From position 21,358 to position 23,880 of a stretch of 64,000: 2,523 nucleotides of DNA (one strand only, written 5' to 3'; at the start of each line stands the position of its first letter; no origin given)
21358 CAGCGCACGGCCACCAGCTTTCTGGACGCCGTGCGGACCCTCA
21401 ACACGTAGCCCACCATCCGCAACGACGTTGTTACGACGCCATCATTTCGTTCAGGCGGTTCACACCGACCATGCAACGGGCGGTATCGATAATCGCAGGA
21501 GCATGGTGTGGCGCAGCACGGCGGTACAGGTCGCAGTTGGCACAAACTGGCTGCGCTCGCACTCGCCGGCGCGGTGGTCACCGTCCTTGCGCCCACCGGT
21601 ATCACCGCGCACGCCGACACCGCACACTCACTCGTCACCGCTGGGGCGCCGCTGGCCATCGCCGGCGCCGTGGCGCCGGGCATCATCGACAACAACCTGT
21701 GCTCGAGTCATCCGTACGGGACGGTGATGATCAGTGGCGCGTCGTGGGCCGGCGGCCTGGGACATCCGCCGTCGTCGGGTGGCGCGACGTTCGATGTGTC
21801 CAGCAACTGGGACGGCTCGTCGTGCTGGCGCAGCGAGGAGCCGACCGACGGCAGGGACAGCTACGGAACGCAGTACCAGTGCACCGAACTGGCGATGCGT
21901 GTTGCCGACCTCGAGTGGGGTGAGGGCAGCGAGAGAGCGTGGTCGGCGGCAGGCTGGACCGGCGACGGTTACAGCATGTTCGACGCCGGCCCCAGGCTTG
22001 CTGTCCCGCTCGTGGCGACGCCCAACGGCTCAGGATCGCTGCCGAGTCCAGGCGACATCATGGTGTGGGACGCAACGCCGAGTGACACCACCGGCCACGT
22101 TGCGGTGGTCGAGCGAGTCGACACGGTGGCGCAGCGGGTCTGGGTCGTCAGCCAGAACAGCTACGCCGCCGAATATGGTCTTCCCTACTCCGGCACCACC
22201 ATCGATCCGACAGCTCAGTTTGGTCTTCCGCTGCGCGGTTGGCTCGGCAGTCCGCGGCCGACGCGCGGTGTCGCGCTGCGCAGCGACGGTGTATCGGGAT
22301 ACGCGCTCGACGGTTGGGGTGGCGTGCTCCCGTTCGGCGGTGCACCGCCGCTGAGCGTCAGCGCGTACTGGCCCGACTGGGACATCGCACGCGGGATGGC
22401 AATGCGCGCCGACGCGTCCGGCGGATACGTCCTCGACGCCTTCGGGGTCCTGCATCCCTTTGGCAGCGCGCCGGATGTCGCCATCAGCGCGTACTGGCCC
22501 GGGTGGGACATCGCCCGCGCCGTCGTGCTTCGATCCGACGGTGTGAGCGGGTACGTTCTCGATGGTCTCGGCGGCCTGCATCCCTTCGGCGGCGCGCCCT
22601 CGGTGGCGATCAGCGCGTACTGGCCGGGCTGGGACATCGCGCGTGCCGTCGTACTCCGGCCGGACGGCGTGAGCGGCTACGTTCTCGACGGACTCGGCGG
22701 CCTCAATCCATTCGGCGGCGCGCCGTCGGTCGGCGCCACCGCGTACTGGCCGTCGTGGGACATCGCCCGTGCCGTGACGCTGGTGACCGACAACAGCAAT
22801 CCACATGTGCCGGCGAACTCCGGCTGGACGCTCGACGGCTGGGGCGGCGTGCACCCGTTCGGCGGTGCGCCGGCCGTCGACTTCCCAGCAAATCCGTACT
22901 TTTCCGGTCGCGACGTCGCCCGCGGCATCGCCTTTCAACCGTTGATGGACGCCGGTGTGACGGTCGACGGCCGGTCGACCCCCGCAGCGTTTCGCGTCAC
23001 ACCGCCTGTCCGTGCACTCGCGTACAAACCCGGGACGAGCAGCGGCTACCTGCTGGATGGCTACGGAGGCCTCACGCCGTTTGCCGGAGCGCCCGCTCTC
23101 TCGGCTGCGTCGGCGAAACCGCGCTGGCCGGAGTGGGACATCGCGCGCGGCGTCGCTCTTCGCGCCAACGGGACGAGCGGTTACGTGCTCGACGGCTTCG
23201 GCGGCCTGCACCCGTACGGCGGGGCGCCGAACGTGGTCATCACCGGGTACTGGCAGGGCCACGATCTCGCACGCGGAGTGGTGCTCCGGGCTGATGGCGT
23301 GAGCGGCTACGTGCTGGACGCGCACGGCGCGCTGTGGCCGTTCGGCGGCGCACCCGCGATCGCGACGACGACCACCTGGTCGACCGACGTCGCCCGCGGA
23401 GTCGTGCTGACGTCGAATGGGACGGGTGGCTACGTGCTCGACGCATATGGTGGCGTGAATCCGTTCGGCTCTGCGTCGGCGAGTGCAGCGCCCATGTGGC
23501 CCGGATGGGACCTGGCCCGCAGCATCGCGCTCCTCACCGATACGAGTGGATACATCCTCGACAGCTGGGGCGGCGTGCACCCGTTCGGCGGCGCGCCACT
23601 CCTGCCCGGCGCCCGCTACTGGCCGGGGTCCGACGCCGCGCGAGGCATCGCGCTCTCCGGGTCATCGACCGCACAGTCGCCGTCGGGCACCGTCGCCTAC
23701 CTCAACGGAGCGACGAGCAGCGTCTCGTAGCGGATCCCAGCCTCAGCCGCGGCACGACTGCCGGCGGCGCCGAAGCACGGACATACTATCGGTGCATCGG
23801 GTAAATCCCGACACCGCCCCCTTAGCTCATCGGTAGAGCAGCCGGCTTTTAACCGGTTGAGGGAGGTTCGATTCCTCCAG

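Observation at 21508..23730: CHAP-domain cell-wall amidase with a 12-copy repeat array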

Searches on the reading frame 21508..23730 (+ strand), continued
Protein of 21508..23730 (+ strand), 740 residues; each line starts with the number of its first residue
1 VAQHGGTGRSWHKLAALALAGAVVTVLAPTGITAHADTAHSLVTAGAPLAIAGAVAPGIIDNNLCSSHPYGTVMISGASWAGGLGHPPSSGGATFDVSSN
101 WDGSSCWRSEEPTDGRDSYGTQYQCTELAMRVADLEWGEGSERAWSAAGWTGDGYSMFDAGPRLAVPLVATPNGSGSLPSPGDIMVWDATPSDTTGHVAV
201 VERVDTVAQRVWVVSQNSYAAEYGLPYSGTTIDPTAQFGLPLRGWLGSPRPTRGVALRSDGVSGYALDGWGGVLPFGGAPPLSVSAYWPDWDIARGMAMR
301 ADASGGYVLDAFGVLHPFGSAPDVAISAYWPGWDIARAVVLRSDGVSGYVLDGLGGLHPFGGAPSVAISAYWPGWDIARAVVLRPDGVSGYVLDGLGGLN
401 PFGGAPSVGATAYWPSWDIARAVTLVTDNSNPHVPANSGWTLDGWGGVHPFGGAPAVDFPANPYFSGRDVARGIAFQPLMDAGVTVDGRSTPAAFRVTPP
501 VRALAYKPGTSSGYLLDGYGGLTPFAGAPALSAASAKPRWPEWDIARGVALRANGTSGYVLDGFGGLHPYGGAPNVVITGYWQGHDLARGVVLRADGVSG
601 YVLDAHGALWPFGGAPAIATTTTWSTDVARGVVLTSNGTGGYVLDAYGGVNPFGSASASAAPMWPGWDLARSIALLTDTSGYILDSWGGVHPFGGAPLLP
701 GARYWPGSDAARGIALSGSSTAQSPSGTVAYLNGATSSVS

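Call 30: find_encoding_contigs(protein=P0007, flank=10000, max_places=2)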
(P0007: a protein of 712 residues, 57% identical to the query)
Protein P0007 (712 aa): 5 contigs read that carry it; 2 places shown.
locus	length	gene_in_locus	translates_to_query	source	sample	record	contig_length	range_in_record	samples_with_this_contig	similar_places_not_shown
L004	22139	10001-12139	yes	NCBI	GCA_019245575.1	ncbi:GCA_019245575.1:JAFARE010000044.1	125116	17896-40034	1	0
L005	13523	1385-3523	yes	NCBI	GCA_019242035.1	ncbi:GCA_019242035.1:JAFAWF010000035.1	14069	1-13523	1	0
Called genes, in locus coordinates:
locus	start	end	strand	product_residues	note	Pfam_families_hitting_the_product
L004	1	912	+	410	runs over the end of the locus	PF07690:MFS_1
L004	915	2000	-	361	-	PF21338:Top1B_N_bact, PF01028:Topoisom_I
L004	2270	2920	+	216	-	PF01184:Gpr1_Fun34_YaaH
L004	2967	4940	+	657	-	PF16177:ACAS_N, PF00501:AMP-binding, PF13193:AMP-binding_C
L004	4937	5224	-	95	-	-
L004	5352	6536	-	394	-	PF01512:Complex1_51K, PF10531:SLBB, PF22461:SLBB_2 (faint), PF10589:NADH_4Fe-4S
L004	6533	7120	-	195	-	PF01794:Ferric_reduct (weak)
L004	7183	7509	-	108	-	-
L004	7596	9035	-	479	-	PF00672:HAMP, PF00512:HisKA, PF02518:HATPase_c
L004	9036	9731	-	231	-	PF00072:Response_reg, PF00486:Trans_reg_C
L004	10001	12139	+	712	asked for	PF05257:CHAP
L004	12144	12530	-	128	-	PF00072:Response_reg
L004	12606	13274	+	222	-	PF00072:Response_reg, PF08281:Sigma70_r4_2 (weak), PF00196:GerE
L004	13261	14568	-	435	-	PF00072:Response_reg, PF00211:Guanylate_cyc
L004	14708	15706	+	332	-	PF00027:cNMP_binding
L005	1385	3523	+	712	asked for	PF05257:CHAP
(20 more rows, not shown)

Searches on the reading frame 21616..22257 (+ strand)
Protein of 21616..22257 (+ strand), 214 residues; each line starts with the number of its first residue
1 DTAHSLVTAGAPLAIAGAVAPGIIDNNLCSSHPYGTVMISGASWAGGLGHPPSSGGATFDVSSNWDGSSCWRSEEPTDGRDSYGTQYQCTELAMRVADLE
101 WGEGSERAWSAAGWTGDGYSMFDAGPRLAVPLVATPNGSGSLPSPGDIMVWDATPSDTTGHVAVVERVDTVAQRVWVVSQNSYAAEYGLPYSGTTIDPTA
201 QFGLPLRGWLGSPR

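Call 67: search_protein_families(library=phrogs, proteins=[window:21616-22257:+], max_evalue=0.01)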
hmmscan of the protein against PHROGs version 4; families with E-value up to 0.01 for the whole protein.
window:21616-22257:+ (214 aa): 3 families
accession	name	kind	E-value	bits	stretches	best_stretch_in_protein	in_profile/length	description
phrog_7470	-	lysis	1.5e-07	31.5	1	121-185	59-121/532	amidase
phrog_7887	-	lysis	1.7e-05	25.7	1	83-184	25-113/238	endolysin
phrog_8781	-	lysis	8.1e-05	23.6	1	87-181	29-115/178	endolysin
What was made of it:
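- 21862..22158 (+): CHAP catalytic domain, residues 119-217. Cys125 is at 21880-21882, His197 at 22096-22098 and Asn217 at 22156-22158. Position 215 is Ser, where most relatives have Glu. PHROGs lysis families 'amidase' and 'endolysin' at E 1.5e-7 to 8e-5 (call 67).
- Phage lysis families 'amidase' and 'endolysin' at E 1.5e-7 (call 67). Phage lysis families match better, at E 1.5e-7 (call 67).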

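Call 72: find_homologous_proteins(query=window:21616-22257:+, max_evalue=0.00001)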
Query window:21616-22257:+ (214 aa): 1 proteins with E <= 0.00001 among 788 candidates.
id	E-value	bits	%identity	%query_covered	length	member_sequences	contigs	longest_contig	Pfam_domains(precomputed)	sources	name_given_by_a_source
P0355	3.8e-27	113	44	85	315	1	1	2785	PF05257.23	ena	-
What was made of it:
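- Tried and rejected: It was uninformative because of the word-index prefilter (call 72).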
